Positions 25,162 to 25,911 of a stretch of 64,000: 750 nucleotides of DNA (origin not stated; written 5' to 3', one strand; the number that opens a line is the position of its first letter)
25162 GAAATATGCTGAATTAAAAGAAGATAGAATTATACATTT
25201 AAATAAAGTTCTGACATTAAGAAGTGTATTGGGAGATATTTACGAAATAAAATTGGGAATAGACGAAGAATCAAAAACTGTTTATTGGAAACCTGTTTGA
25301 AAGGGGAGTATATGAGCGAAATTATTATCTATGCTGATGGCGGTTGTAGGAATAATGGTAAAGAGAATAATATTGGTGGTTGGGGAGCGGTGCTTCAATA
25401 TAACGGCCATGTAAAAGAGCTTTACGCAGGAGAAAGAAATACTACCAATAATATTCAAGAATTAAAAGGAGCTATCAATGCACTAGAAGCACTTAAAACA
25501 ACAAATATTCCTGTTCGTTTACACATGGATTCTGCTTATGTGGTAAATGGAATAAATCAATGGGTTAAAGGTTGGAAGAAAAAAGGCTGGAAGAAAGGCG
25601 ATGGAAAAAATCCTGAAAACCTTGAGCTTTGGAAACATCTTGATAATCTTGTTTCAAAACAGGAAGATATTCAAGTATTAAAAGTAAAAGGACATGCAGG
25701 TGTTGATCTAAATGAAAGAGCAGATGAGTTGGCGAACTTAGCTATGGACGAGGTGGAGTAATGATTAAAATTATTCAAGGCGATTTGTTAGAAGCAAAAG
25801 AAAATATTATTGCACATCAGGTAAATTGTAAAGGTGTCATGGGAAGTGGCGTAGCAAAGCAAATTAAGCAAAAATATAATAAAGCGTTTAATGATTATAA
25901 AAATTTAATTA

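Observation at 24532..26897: Contiguous NADAR - RNase H - macro domain - nucleotidyltransferase cassette: candidate ADP-ribosylation/ADPR-signal counter-defence module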

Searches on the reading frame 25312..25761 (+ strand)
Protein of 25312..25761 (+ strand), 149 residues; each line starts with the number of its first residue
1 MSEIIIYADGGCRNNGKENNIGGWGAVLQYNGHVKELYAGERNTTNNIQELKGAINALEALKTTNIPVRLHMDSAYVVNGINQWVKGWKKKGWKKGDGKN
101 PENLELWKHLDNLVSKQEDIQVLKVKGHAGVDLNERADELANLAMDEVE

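Call 3: search_protein_families(library=pfam, proteins=[window:25312-25761:+], max_evalue=0.01)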
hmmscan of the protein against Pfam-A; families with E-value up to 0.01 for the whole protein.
window:25312-25761:+ (149 aa): 1 family
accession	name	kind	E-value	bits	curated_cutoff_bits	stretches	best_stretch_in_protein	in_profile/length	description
PF00075.30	RNase_H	-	3.5e-34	118.4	25.8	1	3-144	3-139/141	RNase H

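Call 4: search_protein_families(library=phrogs, proteins=[window:25312-25761:+], max_evalue=0.001)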
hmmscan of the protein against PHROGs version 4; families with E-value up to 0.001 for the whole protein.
window:25312-25761:+ (149 aa): 2 families
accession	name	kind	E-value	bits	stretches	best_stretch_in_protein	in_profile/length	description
phrog_531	-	DNA, RNA and nucleotide metabolism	4.7e-53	181.3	1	1-148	73-227/285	Rnase H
phrog_3265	-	DNA, RNA and nucleotide metabolism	1.3e-26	94.5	1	37-145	78-192/496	ribonuclease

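Call 6: search_protein_families(library=ncbifam, proteins=[window:25312-25761:+], max_evalue=0.01)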
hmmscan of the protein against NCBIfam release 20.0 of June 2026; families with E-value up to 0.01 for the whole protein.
window:25312-25761:+ (149 aa): 6 families
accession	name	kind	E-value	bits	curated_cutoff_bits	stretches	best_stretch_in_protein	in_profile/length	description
NF001236.0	PRK00203.1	equivalog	9.1e-47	158.4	160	1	1-147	2-143/151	ribonuclease HI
NF006433.0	PRK08719.1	subfamily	2.3e-22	79.4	170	1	3-144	4-144/147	ribonuclease H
NF005116.0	PRK06548.1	equivalog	3.4e-19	69.3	280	1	3-146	5-141/161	ribonuclease H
NF005567.0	PRK07238.1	equivalog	9.9e-09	35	326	1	3-147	3-133/378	bifunctional RNase H/acid phosphatase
NF041306.1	RnaseHI_Halo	equivalog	4.2e-07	30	300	1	5-147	71-197/197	ribonuclease HI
NF041175.1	RNAseHI_Thmprot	equivalog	5.8e-05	23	140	1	5-147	3-135/143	ribonuclease HI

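Call 70: search_solved_structures(query=window:25312-25761:+, max_evalue=1e-10, show_alignments=1)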
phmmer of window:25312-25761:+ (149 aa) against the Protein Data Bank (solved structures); distinct sequences matched with E-value up to 1e-10: 46.
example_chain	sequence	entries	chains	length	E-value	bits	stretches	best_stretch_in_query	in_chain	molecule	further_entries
1rbt_A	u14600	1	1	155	1.5e-33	119.1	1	3-144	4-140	RIBONUCLEASE H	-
2z1h_A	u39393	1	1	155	2.7e-33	118.3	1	3-144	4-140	Ribonuclease HI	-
2z1g_A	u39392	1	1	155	3.6e-33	117.9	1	3-144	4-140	Ribonuclease HI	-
2z1i_A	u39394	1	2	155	8e-33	116.8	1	3-144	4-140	Ribonuclease HI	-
2z1j_A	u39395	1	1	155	8.6e-33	116.7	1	3-144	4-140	Ribonuclease HI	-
1rbv_A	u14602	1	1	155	9.9e-33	116.5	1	3-144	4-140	RIBONUCLEASE H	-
1rbu_A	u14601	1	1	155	1.1e-32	116.4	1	3-144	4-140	RIBONUCLEASE H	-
1rch_A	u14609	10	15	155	1.9e-32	115.5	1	3-144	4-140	RIBONUCLEASE HI | RIBONUCLEASE H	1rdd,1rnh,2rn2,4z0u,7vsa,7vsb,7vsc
1rbs_A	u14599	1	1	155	2.3e-32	115.3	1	3-144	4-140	RIBONUCLEASE H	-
1rbr_A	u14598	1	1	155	2.6e-32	115.1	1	3-144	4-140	RIBONUCLEASE H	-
1law_A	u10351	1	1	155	2.6e-32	115.1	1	3-144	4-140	RIBONUCLEASE H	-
1rdb_A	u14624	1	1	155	5e-32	114.2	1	3-144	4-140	RIBONUCLEASE H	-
1lav_A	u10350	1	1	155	5.1e-32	114.2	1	3-144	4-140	RIBONUCLEASE H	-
3aa4_A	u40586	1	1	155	7.1e-32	113.7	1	3-144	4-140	Ribonuclease HI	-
3aa2_A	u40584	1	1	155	9.7e-32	113.2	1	3-144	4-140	Ribonuclease HI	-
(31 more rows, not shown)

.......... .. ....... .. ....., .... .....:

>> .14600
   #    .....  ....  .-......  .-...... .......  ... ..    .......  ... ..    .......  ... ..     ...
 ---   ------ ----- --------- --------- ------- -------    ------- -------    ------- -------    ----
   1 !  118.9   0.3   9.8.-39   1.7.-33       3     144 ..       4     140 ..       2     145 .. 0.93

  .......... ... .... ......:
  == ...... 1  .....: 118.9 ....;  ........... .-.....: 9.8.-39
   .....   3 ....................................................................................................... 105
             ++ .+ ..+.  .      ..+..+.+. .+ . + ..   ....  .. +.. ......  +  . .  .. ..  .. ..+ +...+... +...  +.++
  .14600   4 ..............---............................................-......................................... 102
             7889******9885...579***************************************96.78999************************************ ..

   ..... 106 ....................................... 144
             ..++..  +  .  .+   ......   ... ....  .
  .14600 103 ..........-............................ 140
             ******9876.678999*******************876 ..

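Call 77: search_protein_families(library=padloc, proteins=[window:25312-25761:+], max_evalue=0.001)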
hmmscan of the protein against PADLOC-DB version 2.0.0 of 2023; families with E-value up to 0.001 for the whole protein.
window:25312-25761:+ (149 aa): 0 families

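Call 93: search_dna_similar(query=window:25312-25761:+, collection=phages, mode=protein, max_evalue=1e-10, max_rows=25)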
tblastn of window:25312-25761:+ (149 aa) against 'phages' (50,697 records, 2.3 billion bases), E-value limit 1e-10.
Records with a match: 802; places in all: 802; records where one place covers at least 80% of the query: 801.
Best place of each record, by identity: 60-80% 2; <60% 800.
By first word of the organism name: Salmonella 268; Vibrio 160; Escherichia 133; Klebsiella 93; Staphylococcus 34; Bacteriophage 17; Phage 12; Pseudomonas 10; Erwinia 9; Serratia 5; and 34 more.
By host as written in the record: - 135; Escherichia coli 42; Salmonella enterica subsp. enterica serovar Enteritidis PT1 39; Vibrio harveyi BAA-1116 36; Klebsiella pneumoniae 29; Salmonella sp. 25; Vibrio cholerae 23; Salmonella enterica 22; and 202 more.
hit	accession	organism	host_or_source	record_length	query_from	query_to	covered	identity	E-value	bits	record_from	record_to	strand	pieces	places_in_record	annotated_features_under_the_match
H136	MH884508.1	Bacillus phage vB_BcoS-136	Bacillus cohnii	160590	1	149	100%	79.9%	1e-63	215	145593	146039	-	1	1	rnhA: ribonuclease HI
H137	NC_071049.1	Bacillus phage vB_BcoS-136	Bacillus cohnii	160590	1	149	100%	79.9%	1e-63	215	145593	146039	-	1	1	rnhA: ribonuclease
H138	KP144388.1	Geobacillus virus E3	failed fermentation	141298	1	148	99%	58.1%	4e-44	159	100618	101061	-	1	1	putative RNaseH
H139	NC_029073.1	Geobacillus virus E3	failed fermentation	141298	1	148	99%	58.1%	4e-44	159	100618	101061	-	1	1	Rnase H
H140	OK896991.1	Geobacillus phage GR1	Geobacillus stearothermophilus ATCC ...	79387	1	148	99%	56.4%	2e-40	149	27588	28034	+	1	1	ribonuclease HI | P-loop containing nucleoside triphosphate hydrolase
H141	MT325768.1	Psychrobacillus phage Perkons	Psychrobacillus psychrodurans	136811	1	148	99%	53.4%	5e-32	160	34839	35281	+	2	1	ribonuclease H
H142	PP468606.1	Staphylococcus phage SpP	Staphylococcus saprophyticus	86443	1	147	99%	48.6%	3e-29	116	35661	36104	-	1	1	ribonuclease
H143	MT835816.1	Bacteriophage sp.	human fecal samples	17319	1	146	98%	46.6%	6e-17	82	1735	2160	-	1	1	record has no annotation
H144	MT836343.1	Bacteriophage sp.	human fecal samples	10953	6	146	95%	46.8%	4e-26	107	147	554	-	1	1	record has no annotation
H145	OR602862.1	Moorella phage MTATph1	Moorella thermoacetica DSM 103132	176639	1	147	99%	44.6%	3e-23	100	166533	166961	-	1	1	Rnase H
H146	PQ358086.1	Arcanobacterium phage TPWB06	Arcanobacterium sp.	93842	4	149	98%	44.6%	5e-22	96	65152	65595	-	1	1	Rnase H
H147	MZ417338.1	Staphylococcus phage PG-2021_4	Mammaliicoccus sciuri C6854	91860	6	147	95%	45.8%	6e-23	99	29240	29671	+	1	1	record has no annotation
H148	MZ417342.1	Staphylococcus phage PG-2021_68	Mammaliicoccus sciuri C6854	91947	6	147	95%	45.8%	6e-23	99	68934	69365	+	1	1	record has no annotation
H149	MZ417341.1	Staphylococcus phage PG-2021_67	Mammaliicoccus sciuri C6854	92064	6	147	95%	45.8%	6e-23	99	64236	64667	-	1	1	record has no annotation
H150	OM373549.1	Staphylococcus phage vB_SpsS-DH5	Staphylococcus pseudintermedius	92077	6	147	95%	45.8%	9e-23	98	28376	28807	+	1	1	record has no annotation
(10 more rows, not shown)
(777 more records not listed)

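Call 94: get_annotated_region(hit=H136, flank=5000)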
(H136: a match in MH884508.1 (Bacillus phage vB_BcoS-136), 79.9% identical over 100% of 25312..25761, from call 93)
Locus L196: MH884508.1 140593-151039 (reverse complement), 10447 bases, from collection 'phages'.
description: Bacillus phage vB_BcoS-136, complete genome.
organism: Bacillus phage vB_BcoS-136 (NCBI taxid 2419619)
taxonomy: Viruses; Duplodnaviria; Heunggongvirae; Uroviricota; Caudoviricetes; Kenyattavirus; Kenyattavirus kv136
host: Bacillus cohnii; source: Lake Elmenteita sediment; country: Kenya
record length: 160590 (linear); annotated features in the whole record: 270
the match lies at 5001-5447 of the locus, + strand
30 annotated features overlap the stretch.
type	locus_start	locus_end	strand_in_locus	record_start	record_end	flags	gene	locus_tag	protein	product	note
CDS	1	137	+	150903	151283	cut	-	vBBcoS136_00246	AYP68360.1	hypothetical protein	putative homolog of YP_008873348 hypothetical protein [Bacillus phage vB_BanS-Tsamsa]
CDS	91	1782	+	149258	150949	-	yorK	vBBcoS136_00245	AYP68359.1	putative SPBc2 prophage-derived single-strand DNA-specific exonuclease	putative homolog of YP_008873349 hypothetical protein [Bacillus phage vB_BanS-Tsamsa], single stranded DNA specific ...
CDS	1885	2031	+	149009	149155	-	-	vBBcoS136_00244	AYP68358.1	hypothetical protein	-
CDS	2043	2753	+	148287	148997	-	relA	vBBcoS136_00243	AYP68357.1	GTP pyrophosphokinase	putative homolog of YP_008873351 hypothetical protein [Bacillus phage vB_BanS-Tsamsa] and gp304 [Bacillus phage G]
CDS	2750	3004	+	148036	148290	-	-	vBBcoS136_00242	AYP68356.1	hypothetical protein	-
CDS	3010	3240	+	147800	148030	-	-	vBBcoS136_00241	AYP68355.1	hypothetical protein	-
CDS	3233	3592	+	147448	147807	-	-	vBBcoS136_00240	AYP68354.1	hypothetical protein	putative homolog of hypothetical protein BASILISK_72 [Bacillus phage Basilisk]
CDS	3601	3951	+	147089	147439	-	-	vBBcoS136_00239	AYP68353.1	hypothetical protein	-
CDS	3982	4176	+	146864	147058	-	-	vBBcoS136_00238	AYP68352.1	hypothetical protein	-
CDS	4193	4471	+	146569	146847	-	-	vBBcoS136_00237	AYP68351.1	hypothetical protein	putative homolog of hypothetical protein HW45_26655 [Vibrio sp. ER1A]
CDS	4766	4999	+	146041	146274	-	-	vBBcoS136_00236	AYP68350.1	hypothetical protein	-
CDS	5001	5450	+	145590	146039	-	rnhA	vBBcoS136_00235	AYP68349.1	ribonuclease HI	putative homolog of RNaseH ribonuclease [Sporolactobacillus laevolacticus]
CDS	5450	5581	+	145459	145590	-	-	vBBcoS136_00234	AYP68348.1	hypothetical protein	-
CDS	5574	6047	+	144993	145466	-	-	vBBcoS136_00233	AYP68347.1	macro domain protein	putative homolog of YP_008873356 hypothetical protein [Bacillus phage vB_BanS-Tsamsa] and Appr-1-p processing protein ...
regulatory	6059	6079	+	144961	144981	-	-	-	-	terminator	putative transcriptional terminator, -12.00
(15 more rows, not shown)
